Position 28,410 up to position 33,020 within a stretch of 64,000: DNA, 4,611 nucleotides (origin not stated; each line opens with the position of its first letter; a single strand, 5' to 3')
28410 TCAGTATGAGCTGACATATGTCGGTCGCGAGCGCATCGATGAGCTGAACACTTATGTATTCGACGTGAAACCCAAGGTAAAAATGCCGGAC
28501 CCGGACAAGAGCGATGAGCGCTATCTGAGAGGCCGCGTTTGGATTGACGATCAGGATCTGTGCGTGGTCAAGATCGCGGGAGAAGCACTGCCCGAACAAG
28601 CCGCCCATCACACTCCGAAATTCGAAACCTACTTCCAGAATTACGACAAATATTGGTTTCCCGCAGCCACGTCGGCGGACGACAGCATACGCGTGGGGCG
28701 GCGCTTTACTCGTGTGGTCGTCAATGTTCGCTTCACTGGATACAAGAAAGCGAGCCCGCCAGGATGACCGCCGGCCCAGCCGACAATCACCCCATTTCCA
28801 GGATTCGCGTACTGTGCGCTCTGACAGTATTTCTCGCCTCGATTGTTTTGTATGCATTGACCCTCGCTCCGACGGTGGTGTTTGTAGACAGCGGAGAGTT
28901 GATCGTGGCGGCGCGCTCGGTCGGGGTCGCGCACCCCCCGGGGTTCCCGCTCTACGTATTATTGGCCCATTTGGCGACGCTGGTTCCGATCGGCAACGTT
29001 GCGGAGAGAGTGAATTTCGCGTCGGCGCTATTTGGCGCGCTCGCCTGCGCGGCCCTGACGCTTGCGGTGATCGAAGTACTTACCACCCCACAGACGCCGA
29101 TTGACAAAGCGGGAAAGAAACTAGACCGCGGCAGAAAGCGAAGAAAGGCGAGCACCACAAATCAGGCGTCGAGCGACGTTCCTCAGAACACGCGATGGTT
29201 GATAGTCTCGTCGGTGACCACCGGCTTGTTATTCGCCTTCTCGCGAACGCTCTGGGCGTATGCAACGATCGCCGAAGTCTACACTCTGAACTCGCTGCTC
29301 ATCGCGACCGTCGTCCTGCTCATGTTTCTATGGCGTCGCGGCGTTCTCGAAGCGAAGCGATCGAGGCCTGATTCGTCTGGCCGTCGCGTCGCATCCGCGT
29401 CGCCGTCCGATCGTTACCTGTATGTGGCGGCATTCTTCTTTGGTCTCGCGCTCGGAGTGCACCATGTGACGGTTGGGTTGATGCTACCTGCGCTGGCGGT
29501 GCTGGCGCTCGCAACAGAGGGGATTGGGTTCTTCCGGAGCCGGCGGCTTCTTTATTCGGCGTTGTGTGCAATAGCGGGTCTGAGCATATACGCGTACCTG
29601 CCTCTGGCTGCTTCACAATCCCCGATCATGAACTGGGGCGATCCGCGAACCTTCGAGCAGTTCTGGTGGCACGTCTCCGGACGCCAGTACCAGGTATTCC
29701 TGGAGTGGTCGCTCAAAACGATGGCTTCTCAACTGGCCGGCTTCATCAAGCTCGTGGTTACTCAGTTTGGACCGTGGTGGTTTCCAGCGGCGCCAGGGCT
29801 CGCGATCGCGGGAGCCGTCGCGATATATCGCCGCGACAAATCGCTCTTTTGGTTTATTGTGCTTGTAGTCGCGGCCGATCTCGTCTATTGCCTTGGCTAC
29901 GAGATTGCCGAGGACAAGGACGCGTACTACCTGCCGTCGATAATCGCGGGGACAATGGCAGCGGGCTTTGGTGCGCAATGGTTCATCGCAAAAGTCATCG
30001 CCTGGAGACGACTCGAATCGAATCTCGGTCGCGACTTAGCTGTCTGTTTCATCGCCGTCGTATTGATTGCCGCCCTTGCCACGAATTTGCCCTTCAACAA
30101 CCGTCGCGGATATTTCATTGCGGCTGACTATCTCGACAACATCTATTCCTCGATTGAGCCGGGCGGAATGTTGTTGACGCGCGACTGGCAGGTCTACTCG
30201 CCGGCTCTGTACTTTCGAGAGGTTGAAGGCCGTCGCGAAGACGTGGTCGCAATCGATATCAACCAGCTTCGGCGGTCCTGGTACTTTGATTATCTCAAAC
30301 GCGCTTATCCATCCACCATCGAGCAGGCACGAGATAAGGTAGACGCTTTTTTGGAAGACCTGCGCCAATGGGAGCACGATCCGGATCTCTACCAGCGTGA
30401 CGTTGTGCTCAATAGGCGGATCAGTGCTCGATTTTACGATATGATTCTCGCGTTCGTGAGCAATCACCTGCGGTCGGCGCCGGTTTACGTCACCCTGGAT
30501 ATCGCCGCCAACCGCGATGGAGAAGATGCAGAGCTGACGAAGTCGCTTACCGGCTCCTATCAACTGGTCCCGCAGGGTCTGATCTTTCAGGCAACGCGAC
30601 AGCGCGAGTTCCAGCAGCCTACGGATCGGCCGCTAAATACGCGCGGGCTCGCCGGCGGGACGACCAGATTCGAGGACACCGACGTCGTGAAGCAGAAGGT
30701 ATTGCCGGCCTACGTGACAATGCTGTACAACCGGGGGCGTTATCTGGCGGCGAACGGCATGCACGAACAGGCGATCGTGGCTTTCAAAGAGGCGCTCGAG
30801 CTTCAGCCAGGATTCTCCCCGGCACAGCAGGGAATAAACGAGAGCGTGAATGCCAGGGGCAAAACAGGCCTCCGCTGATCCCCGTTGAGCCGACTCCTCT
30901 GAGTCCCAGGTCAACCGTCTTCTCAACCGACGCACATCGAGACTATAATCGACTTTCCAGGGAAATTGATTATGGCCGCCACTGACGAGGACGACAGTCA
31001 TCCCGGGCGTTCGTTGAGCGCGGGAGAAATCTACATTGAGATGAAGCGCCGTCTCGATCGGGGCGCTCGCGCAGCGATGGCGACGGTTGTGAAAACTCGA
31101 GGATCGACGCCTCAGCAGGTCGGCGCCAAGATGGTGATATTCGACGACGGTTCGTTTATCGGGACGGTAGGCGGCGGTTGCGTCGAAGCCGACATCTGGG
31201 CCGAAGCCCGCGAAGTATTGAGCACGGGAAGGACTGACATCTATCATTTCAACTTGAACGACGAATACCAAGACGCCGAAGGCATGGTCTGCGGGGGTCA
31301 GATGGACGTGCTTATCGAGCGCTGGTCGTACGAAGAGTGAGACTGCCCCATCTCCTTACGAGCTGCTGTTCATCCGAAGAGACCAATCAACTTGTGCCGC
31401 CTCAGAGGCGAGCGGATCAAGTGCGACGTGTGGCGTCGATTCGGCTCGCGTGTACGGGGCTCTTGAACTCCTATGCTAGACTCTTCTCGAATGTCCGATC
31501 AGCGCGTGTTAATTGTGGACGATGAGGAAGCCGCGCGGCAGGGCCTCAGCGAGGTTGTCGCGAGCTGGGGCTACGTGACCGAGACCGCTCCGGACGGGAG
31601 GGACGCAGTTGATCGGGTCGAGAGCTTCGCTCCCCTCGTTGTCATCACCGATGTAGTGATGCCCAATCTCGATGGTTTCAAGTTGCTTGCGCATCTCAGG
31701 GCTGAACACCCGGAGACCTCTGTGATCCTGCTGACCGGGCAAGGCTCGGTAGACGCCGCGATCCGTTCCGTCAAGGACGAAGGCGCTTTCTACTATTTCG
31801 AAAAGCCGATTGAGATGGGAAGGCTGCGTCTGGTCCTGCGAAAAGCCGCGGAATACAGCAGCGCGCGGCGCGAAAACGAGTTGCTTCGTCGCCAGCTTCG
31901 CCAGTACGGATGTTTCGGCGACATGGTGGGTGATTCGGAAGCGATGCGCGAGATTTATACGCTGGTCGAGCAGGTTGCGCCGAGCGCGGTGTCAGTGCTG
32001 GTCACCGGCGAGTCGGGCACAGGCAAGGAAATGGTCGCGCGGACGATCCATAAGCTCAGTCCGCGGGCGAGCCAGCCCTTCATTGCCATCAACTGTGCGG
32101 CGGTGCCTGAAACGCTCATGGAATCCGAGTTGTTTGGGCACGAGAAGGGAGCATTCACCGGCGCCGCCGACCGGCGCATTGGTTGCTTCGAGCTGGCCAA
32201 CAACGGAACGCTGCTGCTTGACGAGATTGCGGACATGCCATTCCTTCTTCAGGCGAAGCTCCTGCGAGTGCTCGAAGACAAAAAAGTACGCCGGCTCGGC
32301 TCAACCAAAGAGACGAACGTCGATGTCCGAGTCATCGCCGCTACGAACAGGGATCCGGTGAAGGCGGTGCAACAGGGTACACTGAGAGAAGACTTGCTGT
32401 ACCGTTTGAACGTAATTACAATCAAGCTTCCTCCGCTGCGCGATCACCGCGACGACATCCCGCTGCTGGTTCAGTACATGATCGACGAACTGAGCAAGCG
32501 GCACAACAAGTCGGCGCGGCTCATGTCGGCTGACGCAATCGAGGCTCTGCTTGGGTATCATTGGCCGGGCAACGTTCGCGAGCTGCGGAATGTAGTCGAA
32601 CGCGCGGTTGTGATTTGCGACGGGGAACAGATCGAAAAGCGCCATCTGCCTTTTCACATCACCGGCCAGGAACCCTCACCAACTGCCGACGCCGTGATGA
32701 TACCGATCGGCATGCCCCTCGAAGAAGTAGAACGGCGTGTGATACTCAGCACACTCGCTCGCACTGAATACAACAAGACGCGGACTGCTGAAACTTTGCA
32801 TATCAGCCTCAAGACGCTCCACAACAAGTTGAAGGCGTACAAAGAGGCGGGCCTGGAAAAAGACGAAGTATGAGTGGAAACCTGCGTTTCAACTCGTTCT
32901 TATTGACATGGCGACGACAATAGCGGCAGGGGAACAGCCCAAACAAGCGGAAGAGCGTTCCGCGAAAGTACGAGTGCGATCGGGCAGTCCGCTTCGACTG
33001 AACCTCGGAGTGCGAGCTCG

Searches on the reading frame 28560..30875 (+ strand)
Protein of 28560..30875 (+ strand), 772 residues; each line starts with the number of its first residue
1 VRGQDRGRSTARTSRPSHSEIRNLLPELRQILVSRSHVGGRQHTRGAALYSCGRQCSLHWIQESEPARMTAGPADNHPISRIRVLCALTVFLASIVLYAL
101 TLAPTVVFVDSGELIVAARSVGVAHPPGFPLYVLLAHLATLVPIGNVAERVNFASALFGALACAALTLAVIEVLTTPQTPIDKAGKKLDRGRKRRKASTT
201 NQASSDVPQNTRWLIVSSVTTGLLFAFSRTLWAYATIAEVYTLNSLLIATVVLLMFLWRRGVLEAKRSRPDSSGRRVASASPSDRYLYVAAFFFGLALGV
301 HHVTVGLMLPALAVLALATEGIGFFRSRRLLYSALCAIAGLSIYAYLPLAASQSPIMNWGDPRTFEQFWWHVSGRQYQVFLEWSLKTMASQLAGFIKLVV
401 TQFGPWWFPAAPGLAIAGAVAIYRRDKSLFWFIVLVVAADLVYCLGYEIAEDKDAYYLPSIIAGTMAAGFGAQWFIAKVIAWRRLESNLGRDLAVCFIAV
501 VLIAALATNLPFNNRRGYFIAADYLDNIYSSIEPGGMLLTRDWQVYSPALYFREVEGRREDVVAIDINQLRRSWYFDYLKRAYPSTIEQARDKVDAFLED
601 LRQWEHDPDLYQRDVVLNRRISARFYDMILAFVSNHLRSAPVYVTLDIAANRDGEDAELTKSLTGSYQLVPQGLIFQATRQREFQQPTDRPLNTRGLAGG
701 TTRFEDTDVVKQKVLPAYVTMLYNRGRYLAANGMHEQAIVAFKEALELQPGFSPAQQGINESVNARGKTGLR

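Call 36: search_protein_families(library=pfam, proteins=[window:28560-30875:+], max_evalue=0.001)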
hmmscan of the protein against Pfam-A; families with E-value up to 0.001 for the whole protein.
window:28560-30875:+ (772 aa): 4 families
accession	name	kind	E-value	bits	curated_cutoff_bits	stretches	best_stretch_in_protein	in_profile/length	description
PF11028.14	TMEM260-like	-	2.6e-38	132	24.2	1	110-317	1-171/179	Protein O-mannosyl-transferase TMEM260-like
PF00515.34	TPR_1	-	2.4e-06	27.5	27.8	1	722-752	4-34/34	Tetratricopeptide repeat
PF07719.23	TPR_2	-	2.2e-05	24.7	27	1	722-751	4-33/34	Tetratricopeptide repeat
PF13181.12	TPR_8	-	0.001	19.5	25.7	0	721-750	3-32/34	Tetratricopeptide repeat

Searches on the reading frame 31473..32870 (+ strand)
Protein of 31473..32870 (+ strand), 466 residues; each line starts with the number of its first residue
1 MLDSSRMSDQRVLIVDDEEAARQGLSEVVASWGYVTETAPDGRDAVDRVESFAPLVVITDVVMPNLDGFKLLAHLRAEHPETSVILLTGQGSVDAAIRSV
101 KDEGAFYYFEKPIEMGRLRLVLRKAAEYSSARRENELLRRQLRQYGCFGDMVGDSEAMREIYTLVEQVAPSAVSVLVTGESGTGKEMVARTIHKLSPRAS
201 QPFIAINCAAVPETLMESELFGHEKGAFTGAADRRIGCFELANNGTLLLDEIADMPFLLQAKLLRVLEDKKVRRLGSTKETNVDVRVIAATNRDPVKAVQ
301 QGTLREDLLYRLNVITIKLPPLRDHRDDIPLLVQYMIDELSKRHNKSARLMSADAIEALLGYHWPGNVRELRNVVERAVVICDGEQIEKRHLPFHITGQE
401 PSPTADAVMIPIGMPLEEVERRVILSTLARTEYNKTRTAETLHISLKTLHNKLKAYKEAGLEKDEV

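Call 36: search_protein_families(library=pfam, proteins=[window:31473-32870:+], max_evalue=0.001)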
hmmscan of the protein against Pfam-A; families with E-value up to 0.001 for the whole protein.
window:31473-32870:+ (466 aa): 9 families
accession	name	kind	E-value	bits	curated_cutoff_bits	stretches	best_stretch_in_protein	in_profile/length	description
PF00158.32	Sigma54_activat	-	3.8e-72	241.9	20.2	1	151-318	1-168/168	Sigma-54 interaction domain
PF25601.1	AAA_lid_14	-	1.1e-27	96.1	27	1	323-404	1-82/87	AAA+ ATPase lid domain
PF00072.30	Response_reg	-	5.7e-25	88.1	30.2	1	12-121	1-109/111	Response regulator receiver domain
PF14532.12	Sigma54_activ_2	-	8.1e-23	81.6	25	1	152-322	1-138/138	Sigma-54 interaction domain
PF02954.25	HTH_8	-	2.7e-12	46.6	22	1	416-456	2-42/42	Bacterial regulatory protein, Fis family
PF07728.20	AAA_5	-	6.8e-07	29.8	22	1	175-297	2-126/139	AAA domain (dynein-related subfamily)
PF01078.27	Mg_chelatase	-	8.9e-07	28.9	20.3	1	168-298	18-163/207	Magnesium chelatase, subunit ChlI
PF00004.35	AAA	-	0.00015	22.7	21.2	1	175-297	1-112/131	ATPase family associated with various cellular activities (AAA)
PF13191.12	AAA_16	-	0.00034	21.6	32.6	0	157-227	8-85/167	AAA ATPase domain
